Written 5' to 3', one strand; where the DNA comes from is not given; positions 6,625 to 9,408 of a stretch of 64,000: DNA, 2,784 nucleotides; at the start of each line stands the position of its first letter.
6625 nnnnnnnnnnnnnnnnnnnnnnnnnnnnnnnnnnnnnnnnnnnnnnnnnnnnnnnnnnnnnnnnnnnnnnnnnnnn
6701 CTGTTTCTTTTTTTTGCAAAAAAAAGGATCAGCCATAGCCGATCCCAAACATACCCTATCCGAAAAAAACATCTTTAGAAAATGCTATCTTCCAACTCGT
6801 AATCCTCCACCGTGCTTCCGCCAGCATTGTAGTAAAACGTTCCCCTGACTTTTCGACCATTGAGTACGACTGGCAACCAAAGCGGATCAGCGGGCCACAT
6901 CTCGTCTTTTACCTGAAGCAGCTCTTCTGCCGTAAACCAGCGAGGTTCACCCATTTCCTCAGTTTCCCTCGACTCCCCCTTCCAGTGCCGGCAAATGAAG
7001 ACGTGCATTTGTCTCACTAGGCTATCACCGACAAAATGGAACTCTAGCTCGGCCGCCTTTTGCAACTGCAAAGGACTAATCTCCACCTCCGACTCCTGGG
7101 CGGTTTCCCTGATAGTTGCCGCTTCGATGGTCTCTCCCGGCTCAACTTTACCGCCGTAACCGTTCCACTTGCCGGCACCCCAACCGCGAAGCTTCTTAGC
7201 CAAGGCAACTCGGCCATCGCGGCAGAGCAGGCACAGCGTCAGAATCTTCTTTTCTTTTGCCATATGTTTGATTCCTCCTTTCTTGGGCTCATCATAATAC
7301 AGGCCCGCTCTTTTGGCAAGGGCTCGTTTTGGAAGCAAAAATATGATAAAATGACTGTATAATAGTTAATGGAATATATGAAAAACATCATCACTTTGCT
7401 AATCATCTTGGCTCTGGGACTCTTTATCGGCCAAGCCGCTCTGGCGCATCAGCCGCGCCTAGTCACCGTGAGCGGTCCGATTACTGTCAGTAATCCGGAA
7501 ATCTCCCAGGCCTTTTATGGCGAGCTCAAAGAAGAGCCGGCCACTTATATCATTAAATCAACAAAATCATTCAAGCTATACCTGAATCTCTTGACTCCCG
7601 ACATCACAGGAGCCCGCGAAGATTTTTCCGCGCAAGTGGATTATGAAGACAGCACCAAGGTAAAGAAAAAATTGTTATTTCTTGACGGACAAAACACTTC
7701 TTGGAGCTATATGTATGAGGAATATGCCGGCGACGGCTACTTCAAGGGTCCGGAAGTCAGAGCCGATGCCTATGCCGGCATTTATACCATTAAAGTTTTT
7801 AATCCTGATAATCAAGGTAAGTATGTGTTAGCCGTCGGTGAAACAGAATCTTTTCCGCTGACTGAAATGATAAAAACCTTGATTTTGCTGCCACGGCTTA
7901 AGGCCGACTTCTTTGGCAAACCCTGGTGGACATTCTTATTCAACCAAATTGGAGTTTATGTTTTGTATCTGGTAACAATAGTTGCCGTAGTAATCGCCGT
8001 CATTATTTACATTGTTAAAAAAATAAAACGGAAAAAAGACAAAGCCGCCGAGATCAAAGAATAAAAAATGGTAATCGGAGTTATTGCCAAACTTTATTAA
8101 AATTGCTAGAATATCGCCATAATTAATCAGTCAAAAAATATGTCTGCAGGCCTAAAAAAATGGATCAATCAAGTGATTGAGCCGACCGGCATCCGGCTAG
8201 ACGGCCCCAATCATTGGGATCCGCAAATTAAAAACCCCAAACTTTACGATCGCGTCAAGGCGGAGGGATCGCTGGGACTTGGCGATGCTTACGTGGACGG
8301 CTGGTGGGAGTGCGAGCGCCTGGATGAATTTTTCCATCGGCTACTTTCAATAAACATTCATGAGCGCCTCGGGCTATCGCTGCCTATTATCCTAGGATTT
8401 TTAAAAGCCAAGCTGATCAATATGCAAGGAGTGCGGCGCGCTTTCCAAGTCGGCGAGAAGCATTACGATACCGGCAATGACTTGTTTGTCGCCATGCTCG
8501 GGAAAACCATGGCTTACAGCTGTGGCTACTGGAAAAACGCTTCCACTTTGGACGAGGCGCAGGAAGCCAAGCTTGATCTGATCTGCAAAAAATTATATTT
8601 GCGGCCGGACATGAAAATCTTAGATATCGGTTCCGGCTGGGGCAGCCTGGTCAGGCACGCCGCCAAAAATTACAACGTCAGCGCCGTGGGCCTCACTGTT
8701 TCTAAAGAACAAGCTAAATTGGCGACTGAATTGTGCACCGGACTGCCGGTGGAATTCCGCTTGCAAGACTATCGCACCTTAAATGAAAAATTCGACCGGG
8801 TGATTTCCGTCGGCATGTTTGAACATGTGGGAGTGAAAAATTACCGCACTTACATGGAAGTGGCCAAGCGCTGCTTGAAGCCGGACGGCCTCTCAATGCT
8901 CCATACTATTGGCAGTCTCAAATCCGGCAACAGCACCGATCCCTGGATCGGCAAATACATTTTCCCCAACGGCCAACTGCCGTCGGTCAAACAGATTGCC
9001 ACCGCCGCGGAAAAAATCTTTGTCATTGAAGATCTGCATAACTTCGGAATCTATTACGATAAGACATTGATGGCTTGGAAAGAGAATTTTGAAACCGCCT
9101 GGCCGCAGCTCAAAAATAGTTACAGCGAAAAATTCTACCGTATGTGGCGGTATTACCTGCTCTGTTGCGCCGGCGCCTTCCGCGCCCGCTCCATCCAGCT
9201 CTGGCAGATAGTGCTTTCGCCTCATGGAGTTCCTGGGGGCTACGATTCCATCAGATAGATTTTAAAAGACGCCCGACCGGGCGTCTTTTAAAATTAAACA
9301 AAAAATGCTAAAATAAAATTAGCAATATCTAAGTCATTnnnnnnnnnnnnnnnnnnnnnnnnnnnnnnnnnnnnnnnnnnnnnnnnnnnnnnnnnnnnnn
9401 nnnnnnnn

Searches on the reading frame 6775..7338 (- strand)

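Call 3: search_protein_families(library=pfam, proteins=[window:6775-7338:-], max_evalue=1)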
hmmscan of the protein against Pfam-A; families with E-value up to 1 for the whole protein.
window:6775-7338:- (187 aa): 2 families
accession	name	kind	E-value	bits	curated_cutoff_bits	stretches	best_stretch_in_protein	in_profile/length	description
PF00293.34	NUDIX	-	2.7e-12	47.3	21.1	1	36-151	8-127/134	NUDIX domain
PF14815.12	NUDIX_4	-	2.4e-06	27.8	35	1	35-142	3-100/113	NUDIX domain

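Call 30: search_protein_families(library=ncbifam, proteins=[window:6775-7338:-], max_evalue=0.01)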
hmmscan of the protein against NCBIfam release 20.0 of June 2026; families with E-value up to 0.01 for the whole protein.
window:6775-7338:- (187 aa): 9 families
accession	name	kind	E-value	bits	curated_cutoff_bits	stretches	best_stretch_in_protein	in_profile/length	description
TIGR00586.1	mutt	equivalog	1.8e-10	40.9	97.9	1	55-140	31-111/129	8-oxo-dGTP diphosphatase MutT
NF006530.0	PRK08999.1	equivalog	1.3e-09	37.6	245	1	37-143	13-115/315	Nudix family hydrolase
NF008044.0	PRK10776.1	equivalog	1.6e-09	37.8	148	1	55-150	30-118/130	8-oxo-dGTP diphosphatase MutT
NF007834.0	PRK10546.1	equivalog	1.7e-07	31.2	156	1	37-157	10-124/135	pyrimidine (deoxy)nucleoside triphosphate diphosphatase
NF001299.0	PRK00241.1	equivalog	1.6e-06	27.8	158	1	35-144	139-242/263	NAD(+) diphosphatase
NF012016.0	PRK15472.1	equivalog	0.00096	18.9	95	1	36-83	9-58/141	nucleoside triphosphatase NudI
NF041652.1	Nud_hyd_Dein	equivalog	0.0032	17.7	200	1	54-142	41-129/152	Nudix hydrolase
TIGR02705.1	nudix_YtkD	equivalog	0.0043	16.6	154.4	1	62-92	51-81/156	RNA deprotection pyrophosphohydrolase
NF002995.0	PRK03759.1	equivalog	0.0049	16.6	127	1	53-155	61-165/185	isopentenyl-diphosphate Delta-isomerase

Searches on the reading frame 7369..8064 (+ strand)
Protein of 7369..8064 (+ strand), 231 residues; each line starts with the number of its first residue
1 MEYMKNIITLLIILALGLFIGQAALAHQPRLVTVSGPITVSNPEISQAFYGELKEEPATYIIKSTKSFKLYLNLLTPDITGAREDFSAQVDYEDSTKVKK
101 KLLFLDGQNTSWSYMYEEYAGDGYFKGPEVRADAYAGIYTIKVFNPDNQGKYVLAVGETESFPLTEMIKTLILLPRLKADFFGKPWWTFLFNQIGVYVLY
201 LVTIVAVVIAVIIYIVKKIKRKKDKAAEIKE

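Call 3: search_protein_families(library=pfam, proteins=[window:7369-8064:+], max_evalue=1)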
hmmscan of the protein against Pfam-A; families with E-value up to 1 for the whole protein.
window:7369-8064:+ (231 aa): 8 families
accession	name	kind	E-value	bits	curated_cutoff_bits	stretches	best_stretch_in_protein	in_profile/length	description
PF12420.13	DUF3671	-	0.0039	17.1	34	1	148-221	183-214/223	Fam-L, Fam-M like protein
PF15706.10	TMEM132_C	-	0.19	12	27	1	194-226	33-65/87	TMEM132 C-terminal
PF14264.12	Glucos_trans_II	-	0.19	11.3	30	0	165-224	212-268/317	Glucosyl transferase GtrII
PF20485.3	DUF6724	-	0.21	11.8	27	1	187-220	7-41/64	Family of unknown function (DUF6724)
PF08496.15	Peptidase_S49_N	-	0.25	11.9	27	1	192-229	4-41/147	Peptidase family S49 N-terminal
PF20506.3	DUF6732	-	0.51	10.6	27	0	202-228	33-59/72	Family of unknown function (DUF6732)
PF19084.5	DUF5775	-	0.61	10.9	28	0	203-230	11-39/81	Family of unknown function (DUF5775)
PF15831.10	SMIM5_18_22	-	0.74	10.7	29.3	0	173-215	10-50/56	Small integral membrane protein 5/18/22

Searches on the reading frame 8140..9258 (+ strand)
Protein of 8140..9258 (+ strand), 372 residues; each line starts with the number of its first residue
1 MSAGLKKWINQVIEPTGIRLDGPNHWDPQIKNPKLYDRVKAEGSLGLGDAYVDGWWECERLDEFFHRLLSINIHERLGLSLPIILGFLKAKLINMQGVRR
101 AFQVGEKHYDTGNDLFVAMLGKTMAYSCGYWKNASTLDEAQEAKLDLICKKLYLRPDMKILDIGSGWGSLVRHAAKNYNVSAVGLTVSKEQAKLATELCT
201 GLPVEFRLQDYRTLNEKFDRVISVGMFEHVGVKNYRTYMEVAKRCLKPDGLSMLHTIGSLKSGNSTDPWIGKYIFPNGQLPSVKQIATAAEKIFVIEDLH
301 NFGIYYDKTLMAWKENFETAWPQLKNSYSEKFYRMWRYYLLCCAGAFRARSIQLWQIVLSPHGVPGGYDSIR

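Call 3: search_protein_families(library=pfam, proteins=[window:8140-9258:+], max_evalue=1)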
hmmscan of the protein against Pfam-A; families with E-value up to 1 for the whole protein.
window:8140-9258:+ (372 aa): 11 families
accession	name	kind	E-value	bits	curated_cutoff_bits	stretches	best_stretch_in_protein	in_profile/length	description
PF02353.26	CMAS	-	5e-90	302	27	1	99-357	4-273/273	Mycolic acid cyclopropane synthetase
PF13649.12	Methyltransf_25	-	1.3e-14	55.1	27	1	160-250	1-97/97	Methyltransferase domain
PF08241.18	Methyltransf_11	-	5.3e-12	46.6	21.2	1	161-251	1-92/95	Methyltransferase domain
PF13489.12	Methyltransf_23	-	3.5e-10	40.3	27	1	153-283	19-144/164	Methyltransferase domain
PF08242.18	Methyltransf_12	-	3.3e-09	37.8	30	1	161-251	1-97/98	Methyltransferase domain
PF13847.12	Methyltransf_31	-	5.4e-08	33.1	27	1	155-258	2-113/145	Methyltransferase domain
PF08123.19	DOT1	-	0.00049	20.2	23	1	142-198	28-85/205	Histone methylation protein DOT1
PF05175.20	MTS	-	0.03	14.4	23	1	148-250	23-134/170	Methyltransferase small domain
PF00398.26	RrnaAD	-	0.032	13.7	24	1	145-177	19-51/263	Ribosomal RNA adenine dimethylase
PF01728.25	FtsJ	-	0.053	13.9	24.1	1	144-194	8-62/181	FtsJ-like methyltransferase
PF01135.25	PCMT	-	0.24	11.6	20.3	1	148-191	65-106/210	Protein-L-isoaspartate(D-aspartate) O-methyltransferase (PCMT)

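Call 4: search_protein_families(library=ncbifam, proteins=[window:8140-9258:+], max_evalue=1)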
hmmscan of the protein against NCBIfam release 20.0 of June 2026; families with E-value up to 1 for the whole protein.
window:8140-9258:+ (372 aa): 17 families
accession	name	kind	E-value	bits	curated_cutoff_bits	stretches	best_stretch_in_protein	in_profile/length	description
NF008686.0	PRK11705.1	equivalog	3e-178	592.7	400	1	5-371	16-382/383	cyclopropane fatty acyl phospholipid synthase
NF053839.1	CPFASynBruc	equivalog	4.1e-76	256.6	600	1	30-360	42-383/410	cyclopropane fatty acid synthase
NF040703.1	cyclopro_CfaB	exception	2.3e-64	217.6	650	1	103-359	105-374/393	C17 cyclopropane fatty acid synthase CfaB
NF040660.1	mycolic_MTase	equivalog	3e-50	171.4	390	1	102-358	5-280/283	cyclopropane mycolic acid synthase family methyltransferase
TIGR01983.1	UbiG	equivalog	5e-08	32.5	102.95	1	153-258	49-155/228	bifunctional 2-polyprenyl-6-hydroxyphenol methylase/3-demethylubiquinol 3-O-methyltransferase UbiG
NF045667.1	MTase_DVU1556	equivalog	8.3e-07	28.7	155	1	153-254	19-119/213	DVU_1556 family methyltransferase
NF043040.1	corrin_prot_MT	hypoth_equivalog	3.3e-05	23.4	180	1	152-251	37-144/216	corrinoid protein-associated methyltransferase CpaM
TIGR02072.1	BioC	equivalog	0.00015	21.6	184.95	1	150-258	29-136/244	malonyl-ACP O-methyltransferase BioC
TIGR02021.1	BchM-ChlM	equivalog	0.0014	18.1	158.9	1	157-232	55-133/218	magnesium protoporphyrin IX methyltransferase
TIGR02469.1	CbiT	equivalog_domain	0.0045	17.2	78.3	1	147-200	10-64/124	precorrin-6Y C5,15-methyltransferase (decarboxylating) subunit CbiT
NF041675.1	sarc_dimgly_tmase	equivalog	0.0055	16.7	550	1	138-194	48-104/278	sarcosine/dimethylglycine N-methyltransferase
NF041943.1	GPPMT_Stmyces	equivalog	0.0069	16.3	400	1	146-208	66-129/272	geranyl diphosphate 2-C-methyltransferase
TIGR02081.1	metW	equivalog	0.015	14.9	189.5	1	154-192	11-49/194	methionine biosynthesis protein MetW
NF001244.0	PRK00216.1-5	equivalog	0.083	12.2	216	1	148-215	40-113/236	bifunctional demethylmenaquinone methyltransferase/2-methoxy-6-polyprenyl-1,4-benzoquinol methylase UbiE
TIGR01934.1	MenG_MenH_UbiE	subfamily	0.098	11.9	158.35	1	148-252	31-139/223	ubiquinone/menaquinone biosynthesis methyltransferase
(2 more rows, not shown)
